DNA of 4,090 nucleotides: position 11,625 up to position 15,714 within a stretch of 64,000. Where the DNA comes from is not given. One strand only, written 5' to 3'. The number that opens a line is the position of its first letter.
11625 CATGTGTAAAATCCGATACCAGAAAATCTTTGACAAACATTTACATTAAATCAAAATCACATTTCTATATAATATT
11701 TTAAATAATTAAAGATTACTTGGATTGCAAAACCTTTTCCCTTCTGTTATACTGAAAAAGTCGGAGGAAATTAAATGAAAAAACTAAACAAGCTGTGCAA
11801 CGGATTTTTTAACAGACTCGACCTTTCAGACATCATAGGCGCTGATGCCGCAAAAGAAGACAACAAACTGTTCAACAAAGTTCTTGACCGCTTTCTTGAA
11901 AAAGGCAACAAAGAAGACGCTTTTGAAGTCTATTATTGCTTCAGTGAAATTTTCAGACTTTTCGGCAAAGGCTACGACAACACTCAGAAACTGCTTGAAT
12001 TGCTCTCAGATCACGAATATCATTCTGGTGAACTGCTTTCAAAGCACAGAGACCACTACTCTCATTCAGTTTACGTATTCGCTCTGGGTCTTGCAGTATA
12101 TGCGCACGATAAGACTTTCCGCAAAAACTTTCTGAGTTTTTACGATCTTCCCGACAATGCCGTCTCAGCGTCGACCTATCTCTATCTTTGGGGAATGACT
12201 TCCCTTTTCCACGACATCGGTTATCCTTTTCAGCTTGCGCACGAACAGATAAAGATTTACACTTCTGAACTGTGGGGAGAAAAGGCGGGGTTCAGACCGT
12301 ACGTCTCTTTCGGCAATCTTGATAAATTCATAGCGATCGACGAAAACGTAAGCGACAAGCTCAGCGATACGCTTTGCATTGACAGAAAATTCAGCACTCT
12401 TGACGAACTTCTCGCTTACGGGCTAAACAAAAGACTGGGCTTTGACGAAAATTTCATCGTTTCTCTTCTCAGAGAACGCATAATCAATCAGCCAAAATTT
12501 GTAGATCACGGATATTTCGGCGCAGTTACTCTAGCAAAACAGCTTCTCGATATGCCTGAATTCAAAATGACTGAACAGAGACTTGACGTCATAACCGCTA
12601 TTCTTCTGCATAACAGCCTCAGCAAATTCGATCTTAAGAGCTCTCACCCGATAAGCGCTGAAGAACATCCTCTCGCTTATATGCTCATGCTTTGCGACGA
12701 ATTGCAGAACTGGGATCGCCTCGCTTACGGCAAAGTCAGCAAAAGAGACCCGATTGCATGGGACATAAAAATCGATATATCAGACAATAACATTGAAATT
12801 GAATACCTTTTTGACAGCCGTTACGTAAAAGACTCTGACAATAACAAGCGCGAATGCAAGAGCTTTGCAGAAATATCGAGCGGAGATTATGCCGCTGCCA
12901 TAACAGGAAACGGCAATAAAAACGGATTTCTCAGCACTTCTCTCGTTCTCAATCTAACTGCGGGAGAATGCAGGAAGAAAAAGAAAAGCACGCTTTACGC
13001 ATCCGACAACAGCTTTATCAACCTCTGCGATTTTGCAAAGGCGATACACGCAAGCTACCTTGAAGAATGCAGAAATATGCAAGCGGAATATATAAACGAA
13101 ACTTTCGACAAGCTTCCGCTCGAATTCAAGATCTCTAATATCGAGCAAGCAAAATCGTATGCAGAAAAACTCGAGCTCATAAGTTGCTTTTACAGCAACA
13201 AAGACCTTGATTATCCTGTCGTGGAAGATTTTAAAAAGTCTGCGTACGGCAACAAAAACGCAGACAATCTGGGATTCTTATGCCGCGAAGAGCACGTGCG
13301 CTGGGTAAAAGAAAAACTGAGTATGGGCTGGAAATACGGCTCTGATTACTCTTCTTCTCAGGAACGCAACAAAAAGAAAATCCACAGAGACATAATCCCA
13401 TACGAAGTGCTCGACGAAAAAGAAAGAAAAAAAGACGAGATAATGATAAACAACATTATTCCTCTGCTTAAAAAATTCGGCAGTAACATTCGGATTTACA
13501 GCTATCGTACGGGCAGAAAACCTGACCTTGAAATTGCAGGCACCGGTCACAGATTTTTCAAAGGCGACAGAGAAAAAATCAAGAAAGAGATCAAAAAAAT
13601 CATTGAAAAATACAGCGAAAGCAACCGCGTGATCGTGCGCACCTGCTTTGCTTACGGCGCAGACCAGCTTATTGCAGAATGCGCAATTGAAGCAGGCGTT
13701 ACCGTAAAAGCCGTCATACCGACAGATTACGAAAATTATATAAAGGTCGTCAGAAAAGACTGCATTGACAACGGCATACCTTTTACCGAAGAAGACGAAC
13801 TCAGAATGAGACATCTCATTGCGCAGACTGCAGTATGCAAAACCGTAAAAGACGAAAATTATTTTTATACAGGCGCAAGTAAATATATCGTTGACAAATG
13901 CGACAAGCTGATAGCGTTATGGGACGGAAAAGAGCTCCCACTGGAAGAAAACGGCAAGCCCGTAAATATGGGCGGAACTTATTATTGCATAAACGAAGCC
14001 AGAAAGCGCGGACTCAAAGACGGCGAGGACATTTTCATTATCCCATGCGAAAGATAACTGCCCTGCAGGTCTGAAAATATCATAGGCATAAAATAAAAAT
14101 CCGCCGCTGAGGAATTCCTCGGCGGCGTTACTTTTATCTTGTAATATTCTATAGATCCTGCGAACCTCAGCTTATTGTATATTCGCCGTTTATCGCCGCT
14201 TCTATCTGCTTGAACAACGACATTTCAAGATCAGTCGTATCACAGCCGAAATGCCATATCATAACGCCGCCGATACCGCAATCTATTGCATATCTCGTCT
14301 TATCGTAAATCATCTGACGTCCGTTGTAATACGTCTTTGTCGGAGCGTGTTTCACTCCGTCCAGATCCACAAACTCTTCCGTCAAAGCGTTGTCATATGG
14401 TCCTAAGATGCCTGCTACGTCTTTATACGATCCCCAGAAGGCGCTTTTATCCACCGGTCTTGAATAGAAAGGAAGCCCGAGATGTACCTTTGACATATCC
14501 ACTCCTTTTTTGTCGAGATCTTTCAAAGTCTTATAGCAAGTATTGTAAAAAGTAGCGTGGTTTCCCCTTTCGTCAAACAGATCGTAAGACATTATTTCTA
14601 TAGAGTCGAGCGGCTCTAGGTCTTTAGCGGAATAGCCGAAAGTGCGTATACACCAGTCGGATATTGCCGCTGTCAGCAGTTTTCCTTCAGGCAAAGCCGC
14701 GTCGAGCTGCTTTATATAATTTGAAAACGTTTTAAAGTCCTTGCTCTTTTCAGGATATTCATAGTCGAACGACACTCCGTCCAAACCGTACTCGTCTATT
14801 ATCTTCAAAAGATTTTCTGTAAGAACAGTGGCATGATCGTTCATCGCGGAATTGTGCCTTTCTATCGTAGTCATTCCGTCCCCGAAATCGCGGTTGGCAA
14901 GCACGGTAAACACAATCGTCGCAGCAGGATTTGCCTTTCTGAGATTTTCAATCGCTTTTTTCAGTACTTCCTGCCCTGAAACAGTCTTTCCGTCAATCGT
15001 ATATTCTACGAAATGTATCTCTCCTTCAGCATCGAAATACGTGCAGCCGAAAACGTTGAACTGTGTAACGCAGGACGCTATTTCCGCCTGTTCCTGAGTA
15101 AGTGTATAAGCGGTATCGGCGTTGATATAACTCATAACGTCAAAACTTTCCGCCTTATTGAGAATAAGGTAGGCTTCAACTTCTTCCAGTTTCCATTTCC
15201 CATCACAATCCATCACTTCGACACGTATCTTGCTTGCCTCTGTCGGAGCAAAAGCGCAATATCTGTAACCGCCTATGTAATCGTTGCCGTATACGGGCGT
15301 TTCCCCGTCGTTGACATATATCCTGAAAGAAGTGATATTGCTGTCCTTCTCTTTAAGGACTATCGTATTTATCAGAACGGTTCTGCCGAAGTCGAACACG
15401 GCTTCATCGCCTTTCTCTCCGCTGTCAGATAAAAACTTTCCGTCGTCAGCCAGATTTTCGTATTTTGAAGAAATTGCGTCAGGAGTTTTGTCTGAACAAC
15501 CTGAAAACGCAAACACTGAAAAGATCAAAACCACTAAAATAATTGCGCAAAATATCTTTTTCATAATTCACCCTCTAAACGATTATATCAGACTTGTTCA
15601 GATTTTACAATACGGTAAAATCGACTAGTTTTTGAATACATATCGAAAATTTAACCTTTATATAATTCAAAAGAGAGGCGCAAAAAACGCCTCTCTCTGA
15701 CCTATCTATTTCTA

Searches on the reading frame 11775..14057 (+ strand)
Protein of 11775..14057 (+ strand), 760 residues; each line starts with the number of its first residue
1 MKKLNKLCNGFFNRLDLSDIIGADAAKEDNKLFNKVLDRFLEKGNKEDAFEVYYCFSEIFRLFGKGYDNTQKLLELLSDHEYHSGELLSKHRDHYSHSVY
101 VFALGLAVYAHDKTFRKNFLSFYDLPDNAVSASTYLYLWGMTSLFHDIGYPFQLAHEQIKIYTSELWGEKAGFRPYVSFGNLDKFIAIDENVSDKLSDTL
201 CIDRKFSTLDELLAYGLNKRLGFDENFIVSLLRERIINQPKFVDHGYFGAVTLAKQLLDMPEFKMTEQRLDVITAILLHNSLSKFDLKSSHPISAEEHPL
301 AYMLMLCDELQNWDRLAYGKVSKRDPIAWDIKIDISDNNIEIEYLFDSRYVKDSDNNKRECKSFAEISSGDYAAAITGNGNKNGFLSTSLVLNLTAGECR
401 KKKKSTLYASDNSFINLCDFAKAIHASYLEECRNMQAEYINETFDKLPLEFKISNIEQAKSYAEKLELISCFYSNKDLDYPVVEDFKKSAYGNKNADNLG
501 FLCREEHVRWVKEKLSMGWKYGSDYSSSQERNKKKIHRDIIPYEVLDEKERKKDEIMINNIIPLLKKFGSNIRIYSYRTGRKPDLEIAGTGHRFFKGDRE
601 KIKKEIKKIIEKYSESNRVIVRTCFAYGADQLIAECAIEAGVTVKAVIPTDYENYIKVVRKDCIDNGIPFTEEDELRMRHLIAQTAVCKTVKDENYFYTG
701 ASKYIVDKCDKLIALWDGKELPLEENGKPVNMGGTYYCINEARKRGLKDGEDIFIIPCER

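Call 105: search_protein_families(library=pfam, proteins=[window:11775-14057:+], max_evalue=0.00001)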
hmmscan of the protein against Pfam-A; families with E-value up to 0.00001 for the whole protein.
window:11775-14057:+ (760 aa): 1 family
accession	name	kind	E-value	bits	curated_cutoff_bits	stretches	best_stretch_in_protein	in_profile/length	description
PF02026.21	RyR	-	9.3e-09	35.9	27.4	1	502-572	24-89/91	RyR domain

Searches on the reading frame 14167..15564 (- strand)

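Call 105: search_protein_families(library=pfam, proteins=[window:14167-15564:-], max_evalue=0.00001)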
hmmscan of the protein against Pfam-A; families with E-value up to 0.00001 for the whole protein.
window:14167-15564:- (465 aa): 1 family
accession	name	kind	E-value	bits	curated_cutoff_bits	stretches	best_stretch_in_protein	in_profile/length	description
PF00704.34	Glyco_hydro_18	-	1.5e-24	87.7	29.6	1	200-442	49-317/317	Glycosyl hydrolases family 18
